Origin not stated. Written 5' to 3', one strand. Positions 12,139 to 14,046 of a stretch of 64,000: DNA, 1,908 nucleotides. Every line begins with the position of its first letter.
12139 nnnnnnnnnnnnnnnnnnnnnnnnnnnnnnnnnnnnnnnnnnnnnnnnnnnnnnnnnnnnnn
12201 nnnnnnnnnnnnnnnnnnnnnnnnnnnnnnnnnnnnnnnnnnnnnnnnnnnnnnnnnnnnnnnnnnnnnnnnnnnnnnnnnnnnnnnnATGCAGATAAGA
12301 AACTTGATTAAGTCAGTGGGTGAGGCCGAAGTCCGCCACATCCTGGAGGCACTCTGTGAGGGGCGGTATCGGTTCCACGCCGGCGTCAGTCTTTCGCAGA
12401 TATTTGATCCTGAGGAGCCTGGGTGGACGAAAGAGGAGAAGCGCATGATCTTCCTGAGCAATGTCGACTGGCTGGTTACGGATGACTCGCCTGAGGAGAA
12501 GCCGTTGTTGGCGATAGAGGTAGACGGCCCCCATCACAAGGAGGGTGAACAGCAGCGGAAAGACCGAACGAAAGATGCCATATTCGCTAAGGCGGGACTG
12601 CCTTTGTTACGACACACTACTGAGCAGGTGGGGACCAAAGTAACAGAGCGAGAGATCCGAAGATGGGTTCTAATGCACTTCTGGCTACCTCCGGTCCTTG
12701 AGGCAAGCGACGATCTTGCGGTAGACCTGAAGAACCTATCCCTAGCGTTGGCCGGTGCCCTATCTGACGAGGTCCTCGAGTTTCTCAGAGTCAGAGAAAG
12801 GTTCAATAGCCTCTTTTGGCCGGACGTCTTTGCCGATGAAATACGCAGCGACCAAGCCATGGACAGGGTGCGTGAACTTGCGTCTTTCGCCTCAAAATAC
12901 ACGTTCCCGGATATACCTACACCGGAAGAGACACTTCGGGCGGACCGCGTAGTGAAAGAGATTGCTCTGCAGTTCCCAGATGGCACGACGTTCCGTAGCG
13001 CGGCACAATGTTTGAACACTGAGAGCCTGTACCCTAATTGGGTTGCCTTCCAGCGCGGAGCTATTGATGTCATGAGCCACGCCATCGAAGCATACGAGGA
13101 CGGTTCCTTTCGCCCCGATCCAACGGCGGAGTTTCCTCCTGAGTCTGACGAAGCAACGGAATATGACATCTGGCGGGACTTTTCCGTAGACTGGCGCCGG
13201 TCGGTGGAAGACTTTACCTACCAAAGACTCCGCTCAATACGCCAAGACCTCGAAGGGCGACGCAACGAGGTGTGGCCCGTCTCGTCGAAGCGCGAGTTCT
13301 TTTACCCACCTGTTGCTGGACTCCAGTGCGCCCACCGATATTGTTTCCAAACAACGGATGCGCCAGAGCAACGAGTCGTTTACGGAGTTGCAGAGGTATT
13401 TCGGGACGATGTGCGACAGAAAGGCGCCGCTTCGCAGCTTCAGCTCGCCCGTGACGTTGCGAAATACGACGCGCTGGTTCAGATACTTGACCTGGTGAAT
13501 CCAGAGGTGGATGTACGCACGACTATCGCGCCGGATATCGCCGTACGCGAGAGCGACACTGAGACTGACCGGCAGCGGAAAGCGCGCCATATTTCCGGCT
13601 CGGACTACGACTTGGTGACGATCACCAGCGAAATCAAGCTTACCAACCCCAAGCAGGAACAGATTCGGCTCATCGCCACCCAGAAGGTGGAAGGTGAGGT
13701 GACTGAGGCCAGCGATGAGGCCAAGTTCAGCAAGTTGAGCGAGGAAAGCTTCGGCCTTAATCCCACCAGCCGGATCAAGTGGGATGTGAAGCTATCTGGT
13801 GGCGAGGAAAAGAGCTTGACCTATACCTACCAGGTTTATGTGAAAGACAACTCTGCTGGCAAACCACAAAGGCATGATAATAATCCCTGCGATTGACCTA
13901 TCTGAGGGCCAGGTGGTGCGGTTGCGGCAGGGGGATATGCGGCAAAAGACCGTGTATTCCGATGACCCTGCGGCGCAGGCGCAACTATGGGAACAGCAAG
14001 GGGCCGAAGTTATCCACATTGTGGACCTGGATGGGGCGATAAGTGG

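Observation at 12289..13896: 535-aa DUF2726-like nuclease-fold protein with a large unknown C-terminal region wedged between hisH and hisA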

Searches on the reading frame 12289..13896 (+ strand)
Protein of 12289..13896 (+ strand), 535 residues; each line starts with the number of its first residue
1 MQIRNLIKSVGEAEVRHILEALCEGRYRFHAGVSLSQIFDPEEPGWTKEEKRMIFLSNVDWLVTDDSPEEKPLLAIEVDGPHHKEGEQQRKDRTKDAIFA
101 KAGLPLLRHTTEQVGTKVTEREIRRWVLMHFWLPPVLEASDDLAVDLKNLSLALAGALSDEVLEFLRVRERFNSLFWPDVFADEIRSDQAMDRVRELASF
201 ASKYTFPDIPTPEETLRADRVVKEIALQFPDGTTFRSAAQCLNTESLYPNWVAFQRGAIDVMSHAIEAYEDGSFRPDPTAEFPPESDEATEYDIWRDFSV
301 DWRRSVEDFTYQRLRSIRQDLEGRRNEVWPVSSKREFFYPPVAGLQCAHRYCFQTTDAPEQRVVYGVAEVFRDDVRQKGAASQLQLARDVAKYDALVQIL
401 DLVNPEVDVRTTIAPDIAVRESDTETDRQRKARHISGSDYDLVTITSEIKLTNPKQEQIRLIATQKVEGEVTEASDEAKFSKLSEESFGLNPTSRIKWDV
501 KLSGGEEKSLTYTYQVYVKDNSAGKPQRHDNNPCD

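Call 3: search_protein_families(library=pfam, proteins=[window:12289-13893:+], max_evalue=1)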
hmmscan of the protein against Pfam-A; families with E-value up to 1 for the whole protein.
window:12289-13893:+ (535 aa): 4 families
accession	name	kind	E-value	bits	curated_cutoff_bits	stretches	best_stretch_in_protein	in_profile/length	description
PF10881.14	DUF2726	-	1.9e-13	50.7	24.7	1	12-117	9-116/126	Protein of unknown function (DUF2726)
PF18741.7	MTES_1575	-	0.001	19.5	38.2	1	57-111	25-78/96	REase_MTES_1575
PF04480.18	DUF559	-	0.0057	17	20.6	1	72-117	53-96/109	Protein of unknown function (DUF559)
PF11797.14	WxLIP_HBD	-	0.18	12.2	28.9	1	450-521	48-116/138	WxL Interacting Protein, host binding domain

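Call 4: search_protein_families(library=padloc, proteins=[window:12289-13893:+], max_evalue=1)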
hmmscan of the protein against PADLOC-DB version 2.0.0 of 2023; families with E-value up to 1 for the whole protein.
window:12289-13893:+ (535 aa): 1 family
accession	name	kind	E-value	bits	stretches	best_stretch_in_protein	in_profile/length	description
PDLC02868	DpdF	-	0.0026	13.5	1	74-117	93-136/1078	DpdF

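Call 5: search_protein_families(library=ncbifam, proteins=[window:12289-13893:+], max_evalue=1)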
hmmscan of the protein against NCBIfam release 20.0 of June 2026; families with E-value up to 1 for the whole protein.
window:12289-13893:+ (535 aa): 2 families
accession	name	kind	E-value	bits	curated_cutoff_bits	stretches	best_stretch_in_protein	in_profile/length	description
NF040981.1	Ve_YrIlm_NTERM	equivalog_domain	0.003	16.2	750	1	432-500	380-442/477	YrIlm family inverse autotransporter adhesin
NF040979.1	Ve_Ilp_Nterm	equivalog_domain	0.082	11.3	1125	1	432-500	423-485/550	inverse autotransporter adhesin Ilp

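Call 7: find_homologous_proteins(query=window:12289-13893:+, max_evalue=0.001)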
Query window:12289-13893:+ (535 aa): 4 proteins with E <= 0.001 among 8000 candidates.
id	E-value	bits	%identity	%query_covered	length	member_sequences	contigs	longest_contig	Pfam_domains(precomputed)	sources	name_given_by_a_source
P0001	0.0e+0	1210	100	100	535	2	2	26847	PF10881.15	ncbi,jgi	-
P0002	1.8e-81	292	41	76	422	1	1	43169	PF10881.15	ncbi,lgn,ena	-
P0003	4.5e-46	176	74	22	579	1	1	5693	PF13598.13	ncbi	-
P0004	3.8e-41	159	66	22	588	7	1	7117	PF13598.13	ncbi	-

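Call 10: find_encoding_contigs(protein=P0002, flank=10000, max_places=4)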
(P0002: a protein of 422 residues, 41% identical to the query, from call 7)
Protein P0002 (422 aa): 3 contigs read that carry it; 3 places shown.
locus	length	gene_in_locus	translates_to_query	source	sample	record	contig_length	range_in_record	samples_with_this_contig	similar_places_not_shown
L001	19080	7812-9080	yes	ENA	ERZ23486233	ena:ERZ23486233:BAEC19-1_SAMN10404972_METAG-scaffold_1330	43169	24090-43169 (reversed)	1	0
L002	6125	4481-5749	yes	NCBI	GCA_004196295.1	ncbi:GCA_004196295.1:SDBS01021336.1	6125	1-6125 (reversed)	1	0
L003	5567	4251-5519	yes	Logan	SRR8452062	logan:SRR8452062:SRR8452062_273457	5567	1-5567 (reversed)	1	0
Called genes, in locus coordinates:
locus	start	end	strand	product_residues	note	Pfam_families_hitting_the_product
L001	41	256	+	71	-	-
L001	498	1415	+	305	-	-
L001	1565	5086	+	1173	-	PF02811:PHP, PF07733:DNA_pol3_alpha, PF17657:DNA_pol3_finger, PF14579:HHH_6, PF01336:tRNA_anti-codon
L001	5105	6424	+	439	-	PF00815:Histidinol_dh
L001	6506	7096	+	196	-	PF00475:IGPD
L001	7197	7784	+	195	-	PF00117:GATase, PF01174:SNO (weak), PF07685:GATase_3 (weak)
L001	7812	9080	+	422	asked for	PF10881:DUF2726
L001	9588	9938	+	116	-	PF00977:His_biosynth, PF03060:NMO (weak), PF01207:Dus (weak)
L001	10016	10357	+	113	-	PF12728:HTH_17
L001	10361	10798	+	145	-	PF01850:PIN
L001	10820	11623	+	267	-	PF00977:His_biosynth, PF02581:TMP-TENI (faint), PF03060:NMO (faint), PF01180:DHO_dh (faint)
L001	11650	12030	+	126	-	PF01502:PRA-CH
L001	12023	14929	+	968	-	PF13414:TPR_11, PF23914:TPR_CcmH_CycH, PF13432:TPR_16, PF12895:ANAPC3, PF13432:TPR_16, PF14559:TPR_19, PF13414:TPR_11, PF14559:TPR_19, +26 more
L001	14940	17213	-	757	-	-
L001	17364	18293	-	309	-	PF01555:N6_N4_Mtase, PF01170:UPF0020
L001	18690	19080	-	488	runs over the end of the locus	PF01590:GAF, PF13185:GAF_2, PF13492:GAF_3, PF13487:HD_5, PF01966:HD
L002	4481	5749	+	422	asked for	PF10881:DUF2726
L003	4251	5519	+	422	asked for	PF10881:DUF2726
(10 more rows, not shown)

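Call 11: find_encoding_contigs(protein=P0003, flank=10000, max_places=4)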
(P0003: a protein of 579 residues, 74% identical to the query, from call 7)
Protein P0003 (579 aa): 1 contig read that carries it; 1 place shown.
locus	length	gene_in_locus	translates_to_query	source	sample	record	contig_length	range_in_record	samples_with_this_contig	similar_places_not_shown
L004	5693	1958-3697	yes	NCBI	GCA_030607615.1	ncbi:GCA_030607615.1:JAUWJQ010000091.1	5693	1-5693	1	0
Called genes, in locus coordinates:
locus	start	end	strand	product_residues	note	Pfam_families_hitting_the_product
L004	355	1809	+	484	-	PF01139:RtcB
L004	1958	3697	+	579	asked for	PF13598:DUF4139 (weak)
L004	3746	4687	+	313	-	PF00149:Metallophos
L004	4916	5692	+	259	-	?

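Call 12: find_encoding_contigs(protein=P0004, flank=10000, max_places=4)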
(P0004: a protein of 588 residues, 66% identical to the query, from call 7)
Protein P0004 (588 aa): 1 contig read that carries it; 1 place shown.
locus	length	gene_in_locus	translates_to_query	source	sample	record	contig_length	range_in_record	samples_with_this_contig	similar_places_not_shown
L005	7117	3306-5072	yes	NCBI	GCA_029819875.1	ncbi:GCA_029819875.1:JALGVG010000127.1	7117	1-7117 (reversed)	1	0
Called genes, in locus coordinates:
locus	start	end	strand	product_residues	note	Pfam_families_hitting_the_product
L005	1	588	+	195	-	?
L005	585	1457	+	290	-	PF01063:Aminotran_4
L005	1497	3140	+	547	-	PF16586:DUF5060, PF13204:Apiosidase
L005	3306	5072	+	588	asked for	PF13598:DUF4139 (faint)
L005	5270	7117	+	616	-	?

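Call 26: find_encoding_contigs(protein=P0001, flank=10000, max_places=4)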
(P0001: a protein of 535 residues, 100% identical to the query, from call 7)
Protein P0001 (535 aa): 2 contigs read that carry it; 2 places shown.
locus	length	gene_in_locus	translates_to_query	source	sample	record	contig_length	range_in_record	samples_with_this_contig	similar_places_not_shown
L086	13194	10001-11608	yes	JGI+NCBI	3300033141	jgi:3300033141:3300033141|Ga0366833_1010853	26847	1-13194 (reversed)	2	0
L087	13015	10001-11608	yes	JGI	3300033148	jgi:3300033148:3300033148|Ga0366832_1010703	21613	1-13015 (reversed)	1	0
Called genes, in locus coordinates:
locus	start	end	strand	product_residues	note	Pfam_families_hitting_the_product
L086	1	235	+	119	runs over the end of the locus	PF15919:HicB_lk_antitox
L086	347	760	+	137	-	-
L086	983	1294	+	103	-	-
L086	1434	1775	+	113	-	-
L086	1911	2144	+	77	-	-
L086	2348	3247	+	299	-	-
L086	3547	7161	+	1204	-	PF02811:PHP, PF07733:DNA_pol3_alpha, PF17657:DNA_pol3_finger, PF14579:HHH_6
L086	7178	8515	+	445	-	PF00815:Histidinol_dh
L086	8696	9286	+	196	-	PF00475:IGPD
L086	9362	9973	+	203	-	PF00117:GATase, PF01174:SNO (weak), PF07685:GATase_3 (weak)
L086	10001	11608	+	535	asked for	PF10881:DUF2726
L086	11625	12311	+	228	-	PF00977:His_biosynth, PF01070:FMN_dh (faint), PF05690:ThiG (faint), PF01207:Dus (faint), PF03060:NMO (faint)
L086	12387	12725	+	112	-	PF12728:HTH_17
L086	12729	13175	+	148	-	PF01850:PIN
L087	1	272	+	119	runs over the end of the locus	PF15919:HicB_lk_antitox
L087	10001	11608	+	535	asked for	PF10881:DUF2726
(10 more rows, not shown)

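Call 30: search_solved_structures(query=window:12289-13893:+, max_evalue=10, show_alignments=3)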
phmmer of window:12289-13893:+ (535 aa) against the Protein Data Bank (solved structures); distinct sequences matched with E-value up to 10: 1.
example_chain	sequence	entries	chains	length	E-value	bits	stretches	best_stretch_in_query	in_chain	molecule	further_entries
8x3v_A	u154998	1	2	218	0.99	11.1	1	227-286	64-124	Protein 2C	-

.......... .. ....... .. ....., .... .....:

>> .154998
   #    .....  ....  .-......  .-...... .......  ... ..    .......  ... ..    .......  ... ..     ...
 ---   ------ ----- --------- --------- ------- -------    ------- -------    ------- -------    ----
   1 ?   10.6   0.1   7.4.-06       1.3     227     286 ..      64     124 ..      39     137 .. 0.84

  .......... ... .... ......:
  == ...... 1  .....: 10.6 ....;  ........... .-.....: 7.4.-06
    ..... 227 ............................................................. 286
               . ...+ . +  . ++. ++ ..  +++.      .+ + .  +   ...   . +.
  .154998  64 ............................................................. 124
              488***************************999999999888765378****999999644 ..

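Call 31: search_protein_families(library=phrogs, proteins=[window:12289-13893:+, P0002], max_evalue=0.1)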
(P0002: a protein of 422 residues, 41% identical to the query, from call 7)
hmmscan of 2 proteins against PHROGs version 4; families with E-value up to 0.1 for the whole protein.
window:12289-13893:+ (535 aa): 0 families

P0002 (422 aa): 1 family
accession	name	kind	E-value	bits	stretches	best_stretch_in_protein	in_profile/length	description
phrog_14167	-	unknown function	0.005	17.3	1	15-95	89-163/209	-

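Call 43: predict_structure(alignment_id=A2)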
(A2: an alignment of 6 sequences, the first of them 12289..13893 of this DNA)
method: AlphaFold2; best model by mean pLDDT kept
length: 535 residues; sequences in the alignment: 6
mean_pLDDT: 46.7   pTM: 0.28
mean pLDDT of the five models: 46.7, 46.6, 42.5, 40.7, 39.8
residues with pLDDT >= 90: 1; 70-90: 124; 50-70: 65; < 50: 345
segments of 3 or more residues with pLDDT < 50: 1-11, 80-83, 109-415, 481-488, 523-535
pLDDT, mean of each block of 10 residues (from residue 1): 43 55 61 85 86 85 77 70 56 80 66 30 34 29 29 28 31 29 31 30 27 29 29 31 31 32 36 32 27 26 28 35 33 27 31 32 32 33 35 34 26 47 85 77 85 72 64 63 45 64 80 80 39 34
secondary structure, 60 per line:
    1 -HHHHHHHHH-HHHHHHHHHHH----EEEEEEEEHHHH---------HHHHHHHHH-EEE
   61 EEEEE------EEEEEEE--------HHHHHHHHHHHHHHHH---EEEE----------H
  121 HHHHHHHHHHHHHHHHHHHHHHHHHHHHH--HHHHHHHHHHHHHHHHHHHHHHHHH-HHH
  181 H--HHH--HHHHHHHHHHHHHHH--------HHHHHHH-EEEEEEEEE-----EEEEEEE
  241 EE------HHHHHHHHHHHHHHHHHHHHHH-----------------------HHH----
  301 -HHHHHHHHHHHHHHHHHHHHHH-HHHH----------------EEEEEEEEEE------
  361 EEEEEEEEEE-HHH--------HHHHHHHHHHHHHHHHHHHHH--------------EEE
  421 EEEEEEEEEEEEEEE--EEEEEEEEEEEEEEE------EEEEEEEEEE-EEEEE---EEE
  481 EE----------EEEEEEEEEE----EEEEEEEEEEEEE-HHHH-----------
elements in order: H2-10 H12-22 E27-34 H35-38 H48-56 E58-65 E72-78 H87-102 E106-109 H120-149 H152-176 H178-181 H189-203 H212-218 E220-228 E234-242 H249-270 H302-323 H325-328 E345-354 E361-370 H383-403 E418-435 E438-452 E459-468 E470-474 E478-482 E493-502 E507-519 H521-524

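Call 48: fold_search(model_id=the predicted structure, library=pdb)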
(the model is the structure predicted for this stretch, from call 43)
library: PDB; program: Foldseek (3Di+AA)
matches with E <= 10: 762; with E <= 0.001: 0
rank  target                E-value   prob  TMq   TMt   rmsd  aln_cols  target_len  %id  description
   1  1iak_B                4.0e-03  0.35  0.07  0.16  19.0       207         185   14  HISTOCOMPATIBILITY ANTIGEN I-AK (released 1998-04-15)
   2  1i3r_B                4.7e-03  0.30  0.07  0.15  19.3       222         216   12  CRYSTAL STRUCTURE OF A MUTANT IEK CLASS II MHC MOLECULE (released 2001-06-20)
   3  1u3h_D                4.7e-03  0.23  0.07  0.16  18.8       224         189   12  Crystal structure of mouse TCR 172.10 complexed with MHC class II I-Au molecule at 2.4 A (released 2005-05-17)
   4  1r5v_B                6.2e-03  0.25  0.07  0.16  18.0       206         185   10  Evidence that structural rearrangements and/or flexibility during TCR binding can contribute to T-cell activation (released 2004-02-03)
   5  2ylk_B                8.2e-03  0.99  0.12  0.37   8.3       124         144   12  Carbohydrate-binding module CBM3b from the cellulosomal cellobiohydrolase 9A from Clostridium thermocellum (released 2012-04-25)
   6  7t2b_Q                8.2e-03  0.20  0.07  0.15  19.2       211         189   10  Crystal structure of the 5F TCR in complex with HLA-DP4-Ply (released 2022-12-28)
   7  2ylk_A                8.6e-03  0.99  0.12  0.36   8.4       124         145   13  Carbohydrate-binding module CBM3b from the cellulosomal cellobiohydrolase 9A from Clostridium thermocellum (released 2012-04-25)
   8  3qde_A                8.6e-03  0.93  0.10  0.07  18.2       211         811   11  The structure of Cellobiose phosphorylase from Clostridium thermocellum in complex with phosphate (released 2011-11-09)
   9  7pdy_C                8.6e-03  0.28  0.07  0.17  17.6       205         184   11  A viral peptide from Marek's disease virus bound to chicken MHC-II molecule (released 2022-08-24)
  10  8khv                  9.1e-03  0.66  0.11  0.10  24.1       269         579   10  The crystal structure of glycosaminoglycan lyase GAGase II (released 2024-09-04)
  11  1seb_B                1.0e-02  0.20  0.07  0.15  18.3       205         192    9  COMPLEX OF THE HUMAN MHC CLASS II GLYCOPROTEIN HLA-DR1 AND THE BACTERIAL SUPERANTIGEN SEB (released 1996-06-20)
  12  8vdu_K                1.0e-02  0.18  0.07  0.16  18.8       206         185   11  Crystal structure of hybrid insulin peptide (InsC8-15-IAPP74-80) bound to HLA-DQ8 (released 2024-08-07)
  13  8vdu_E                1.1e-02  0.23  0.08  0.17  18.8       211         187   10  Crystal structure of hybrid insulin peptide (InsC8-15-IAPP74-80) bound to HLA-DQ8 (released 2024-08-07)
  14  2pxy_D                1.1e-02  0.15  0.06  0.14  18.6       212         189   12  Crystal structures of immune receptor complexes (released 2007-10-09)
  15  6blr_B                1.2e-02  0.23  0.07  0.17  18.8       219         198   12  Crystal Structure of IAg7 in complex with insulin mimotope p8E9E6SS (released 2017-12-20)
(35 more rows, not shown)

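Call 69: search_protein_families(library=pfam, proteins=[P0003], max_evalue=10)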
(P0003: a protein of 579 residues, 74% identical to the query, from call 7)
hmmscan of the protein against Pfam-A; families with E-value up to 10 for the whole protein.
P0003 (579 aa): 2 families
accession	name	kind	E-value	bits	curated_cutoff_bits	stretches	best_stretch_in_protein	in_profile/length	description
PF13598.12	DUF4139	-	2.6e-06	27.7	31.8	1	224-575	3-201/205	Domain of unknown function (DUF4139)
PF18000.7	Top6b_C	-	0.036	14.7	28.6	1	507-572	33-91/111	Type 2 DNA topoisomerase 6 subunit B C-terminal domain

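Call 74: find_homologous_proteins(query=P0003, max_evalue=1e-20)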
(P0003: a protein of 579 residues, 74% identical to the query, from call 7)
Query P0003 (579 aa): 46 proteins with E <= 1e-20 among 8000 candidates.
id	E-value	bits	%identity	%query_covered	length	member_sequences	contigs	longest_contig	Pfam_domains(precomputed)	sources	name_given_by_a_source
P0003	0.0e+0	1310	100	100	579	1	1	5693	PF13598.13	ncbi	-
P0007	0.0e+0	1107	85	100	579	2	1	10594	PF13598.13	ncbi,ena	-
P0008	0.0e+0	1071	83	100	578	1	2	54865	PF13598.13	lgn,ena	-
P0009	0.0e+0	1062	81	100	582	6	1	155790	PF13598.13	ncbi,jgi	-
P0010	0.0e+0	1010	78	100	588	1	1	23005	-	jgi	-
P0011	3.1e-288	975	74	100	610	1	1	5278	PF13598.13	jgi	-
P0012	2.4e-284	962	72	100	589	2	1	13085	PF13598.13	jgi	-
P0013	6.1e-282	954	74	100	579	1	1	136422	PF13598.13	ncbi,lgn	-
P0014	2.1e-278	943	73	100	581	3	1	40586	-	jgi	-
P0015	1.0e-277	940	72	100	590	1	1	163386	PF13598.13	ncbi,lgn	-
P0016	2.8e-276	936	71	100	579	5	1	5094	PF13598.13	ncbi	-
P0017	2.4e-271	919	71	100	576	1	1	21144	-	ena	-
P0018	5.3e-271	918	71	100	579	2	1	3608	PF13598.13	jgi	-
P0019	1.2e-266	904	70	100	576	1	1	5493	PF13598.13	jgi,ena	-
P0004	1.7e-261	887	70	96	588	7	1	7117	PF13598.13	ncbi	-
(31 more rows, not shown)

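Call 76: find_encoding_contigs(protein=P0009, flank=4000, max_places=6)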
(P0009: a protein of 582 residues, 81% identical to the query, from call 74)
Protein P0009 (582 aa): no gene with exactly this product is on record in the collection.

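Call 77: find_encoding_contigs(protein=P0008, flank=4000, max_places=4)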
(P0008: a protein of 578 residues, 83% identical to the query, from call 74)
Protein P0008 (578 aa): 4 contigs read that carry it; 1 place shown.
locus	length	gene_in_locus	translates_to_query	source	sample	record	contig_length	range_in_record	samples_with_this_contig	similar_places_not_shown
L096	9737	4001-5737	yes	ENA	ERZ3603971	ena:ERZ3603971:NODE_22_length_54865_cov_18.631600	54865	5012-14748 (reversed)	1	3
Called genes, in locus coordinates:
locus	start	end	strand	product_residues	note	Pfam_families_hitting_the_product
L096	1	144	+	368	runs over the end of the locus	PF00712:DNA_pol3_beta, PF02767:DNA_pol3_beta_2, PF02768:DNA_pol3_beta_3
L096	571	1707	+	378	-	PF02463:SMC_N, PF13175:AAA_15, PF13476:AAA_23, PF13304:AAA_21 (weak)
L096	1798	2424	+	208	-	PF05258:DciA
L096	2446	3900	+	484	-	PF01139:RtcB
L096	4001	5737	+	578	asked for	PF13598:DUF4139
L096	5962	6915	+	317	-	PF01545:Cation_efflux, PF16916:ZT_dimer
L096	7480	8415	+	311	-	-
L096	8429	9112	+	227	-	-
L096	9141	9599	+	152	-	PF01980:TrmO_N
